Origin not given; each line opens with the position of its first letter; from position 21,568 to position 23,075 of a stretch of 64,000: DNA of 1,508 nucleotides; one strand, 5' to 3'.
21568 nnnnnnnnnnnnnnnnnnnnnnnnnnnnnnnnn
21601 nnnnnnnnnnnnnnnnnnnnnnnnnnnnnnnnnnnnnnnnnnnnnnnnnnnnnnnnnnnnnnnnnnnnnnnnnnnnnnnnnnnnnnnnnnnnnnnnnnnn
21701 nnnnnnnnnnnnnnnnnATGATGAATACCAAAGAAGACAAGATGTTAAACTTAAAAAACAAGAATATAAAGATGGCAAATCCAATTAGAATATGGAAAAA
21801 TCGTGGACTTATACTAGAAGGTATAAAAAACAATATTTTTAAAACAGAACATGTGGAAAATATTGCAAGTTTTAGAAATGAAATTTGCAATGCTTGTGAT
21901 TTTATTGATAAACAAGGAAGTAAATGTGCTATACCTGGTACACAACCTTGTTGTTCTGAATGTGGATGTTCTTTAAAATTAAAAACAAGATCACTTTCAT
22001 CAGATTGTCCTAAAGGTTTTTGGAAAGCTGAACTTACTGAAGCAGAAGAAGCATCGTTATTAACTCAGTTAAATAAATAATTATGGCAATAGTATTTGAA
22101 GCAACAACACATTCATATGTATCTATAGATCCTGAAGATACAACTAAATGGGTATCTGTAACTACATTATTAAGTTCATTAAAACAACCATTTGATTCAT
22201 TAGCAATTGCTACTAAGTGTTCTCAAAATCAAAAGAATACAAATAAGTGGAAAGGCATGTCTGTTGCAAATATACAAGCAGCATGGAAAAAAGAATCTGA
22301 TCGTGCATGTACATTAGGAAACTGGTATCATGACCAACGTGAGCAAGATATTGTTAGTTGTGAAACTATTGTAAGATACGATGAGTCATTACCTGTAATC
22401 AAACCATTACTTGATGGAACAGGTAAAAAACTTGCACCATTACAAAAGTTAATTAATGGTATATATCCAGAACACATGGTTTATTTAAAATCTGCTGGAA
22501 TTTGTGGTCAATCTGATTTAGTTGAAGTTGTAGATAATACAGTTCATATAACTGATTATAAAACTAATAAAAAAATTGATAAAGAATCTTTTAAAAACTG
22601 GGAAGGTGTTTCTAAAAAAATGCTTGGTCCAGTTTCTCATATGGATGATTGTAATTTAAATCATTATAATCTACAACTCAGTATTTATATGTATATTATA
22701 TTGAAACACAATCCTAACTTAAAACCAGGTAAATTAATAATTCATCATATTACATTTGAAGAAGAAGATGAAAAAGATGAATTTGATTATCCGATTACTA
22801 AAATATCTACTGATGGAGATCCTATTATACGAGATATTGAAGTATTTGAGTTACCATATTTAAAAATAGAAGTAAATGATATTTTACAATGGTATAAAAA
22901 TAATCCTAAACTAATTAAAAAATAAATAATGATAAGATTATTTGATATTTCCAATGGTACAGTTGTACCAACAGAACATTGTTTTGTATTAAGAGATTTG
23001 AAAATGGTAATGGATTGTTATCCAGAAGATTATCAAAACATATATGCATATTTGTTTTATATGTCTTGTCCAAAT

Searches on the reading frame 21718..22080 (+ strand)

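Call 88: search_protein_families(library=phrogs, proteins=[window:21718-22080:+], max_evalue=0.001)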
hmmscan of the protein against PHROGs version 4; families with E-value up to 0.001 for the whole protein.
window:21718-22080:+ (120 aa): 1 family
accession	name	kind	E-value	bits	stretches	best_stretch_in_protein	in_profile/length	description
phrog_13558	-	unknown function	0.00021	22.2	1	48-102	23-68/69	-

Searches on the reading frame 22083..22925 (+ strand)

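Call 23: search_protein_families(library=pfam, proteins=[window:22083-22925:+], max_evalue=0.001)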
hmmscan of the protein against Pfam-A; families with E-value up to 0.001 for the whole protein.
window:22083-22925:+ (280 aa): 1 family
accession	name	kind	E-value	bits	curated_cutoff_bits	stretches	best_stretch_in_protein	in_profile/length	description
PF12705.13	PDDEXK_1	-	0.00014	22.4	22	1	72-227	90-195/247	PD-(D/E)XK nuclease superfamily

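Call 88: search_protein_families(library=phrogs, proteins=[window:22083-22925:+], max_evalue=0.001)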
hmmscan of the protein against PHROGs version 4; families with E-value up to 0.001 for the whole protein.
window:22083-22925:+ (280 aa): 2 families
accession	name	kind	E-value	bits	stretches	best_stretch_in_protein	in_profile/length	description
phrog_298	-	DNA, RNA and nucleotide metabolism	2.3e-24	87.3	1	3-233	49-237/293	exonuclease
phrog_1227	-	DNA, RNA and nucleotide metabolism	0.00086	19.6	0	154-238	142-215/268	exonuclease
